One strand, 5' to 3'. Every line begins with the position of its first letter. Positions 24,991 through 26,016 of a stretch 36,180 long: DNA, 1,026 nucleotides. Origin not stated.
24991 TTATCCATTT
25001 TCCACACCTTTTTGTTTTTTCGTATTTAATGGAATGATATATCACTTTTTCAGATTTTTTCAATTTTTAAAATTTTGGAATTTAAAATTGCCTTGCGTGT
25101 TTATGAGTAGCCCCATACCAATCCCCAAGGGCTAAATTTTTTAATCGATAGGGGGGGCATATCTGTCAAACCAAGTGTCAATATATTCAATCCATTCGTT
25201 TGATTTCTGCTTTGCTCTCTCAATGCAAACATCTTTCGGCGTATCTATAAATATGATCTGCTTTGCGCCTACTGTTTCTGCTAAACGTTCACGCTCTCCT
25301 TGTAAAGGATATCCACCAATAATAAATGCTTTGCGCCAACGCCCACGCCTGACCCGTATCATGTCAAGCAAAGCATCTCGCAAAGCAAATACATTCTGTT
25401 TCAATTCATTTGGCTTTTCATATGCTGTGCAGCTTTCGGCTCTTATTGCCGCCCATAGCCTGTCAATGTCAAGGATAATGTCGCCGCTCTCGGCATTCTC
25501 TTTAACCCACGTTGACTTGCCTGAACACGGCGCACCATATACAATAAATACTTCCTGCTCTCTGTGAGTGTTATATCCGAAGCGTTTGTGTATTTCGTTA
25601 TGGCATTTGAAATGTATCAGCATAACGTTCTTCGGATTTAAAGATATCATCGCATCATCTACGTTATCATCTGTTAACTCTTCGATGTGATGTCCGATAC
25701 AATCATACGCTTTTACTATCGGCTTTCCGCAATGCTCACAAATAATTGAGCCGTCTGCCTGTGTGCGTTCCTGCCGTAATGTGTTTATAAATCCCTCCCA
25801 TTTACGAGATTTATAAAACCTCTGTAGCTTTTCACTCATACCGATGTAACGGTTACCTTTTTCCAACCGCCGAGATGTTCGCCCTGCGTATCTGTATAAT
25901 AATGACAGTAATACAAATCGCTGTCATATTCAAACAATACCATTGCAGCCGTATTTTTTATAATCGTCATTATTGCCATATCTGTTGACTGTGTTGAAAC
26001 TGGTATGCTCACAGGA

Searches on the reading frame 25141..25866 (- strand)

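Call 8: search_protein_families(library=pfam, proteins=[window:25141-25866:-], max_evalue=0.01)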
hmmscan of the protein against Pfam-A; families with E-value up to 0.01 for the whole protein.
window:25141-25866:- (241 aa): 5 families
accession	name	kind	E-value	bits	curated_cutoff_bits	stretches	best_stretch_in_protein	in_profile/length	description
PF13671.12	AAA_33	-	2.7e-09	37.9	27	1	106-224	1-121/143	AAA domain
PF01844.29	HNH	-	1.2e-06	29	21.4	1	43-95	1-47/47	HNH endonuclease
PF13238.12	AAA_18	-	0.0011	19.8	29.4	1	108-223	2-113/128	AAA domain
PF13207.12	AAA_17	-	0.0018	19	27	0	110-221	1-122/136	AAA domain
PF20839.3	DUF5382_C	-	0.0025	18.6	25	0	24-105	21-102/118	Family of unknown function (DUF5382) C-terminal domain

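Call 9: search_protein_families(library=phrogs, proteins=[window:25141-25866:-], max_evalue=0.001)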
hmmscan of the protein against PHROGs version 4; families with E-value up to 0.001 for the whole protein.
window:25141-25866:- (241 aa): 8 families
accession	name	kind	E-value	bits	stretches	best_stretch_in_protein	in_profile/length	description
phrog_4581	-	head and packaging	1.3e-50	173.9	1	13-237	43-260/395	terminase small subunit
phrog_119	-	DNA, RNA and nucleotide metabolism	7.3e-11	42.5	1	9-103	177-265/443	HNH endonuclease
phrog_144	-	DNA, RNA and nucleotide metabolism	2.2e-08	34.9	1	11-95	60-135/175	HNH endonuclease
phrog_2071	-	other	9.4e-08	33.2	1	101-171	13-80/282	ATPase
phrog_9644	-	head and packaging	2.7e-06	28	1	106-222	4-115/341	head maturation protease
phrog_6050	-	DNA, RNA and nucleotide metabolism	0.00017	21.5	1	34-96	305-361/402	HNH endonuclease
phrog_505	-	other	0.00037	21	1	104-170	2-71/295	polynucleotide kinase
phrog_4321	-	DNA, RNA and nucleotide metabolism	0.00076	20.3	0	15-93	40-113/135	HNH endonuclease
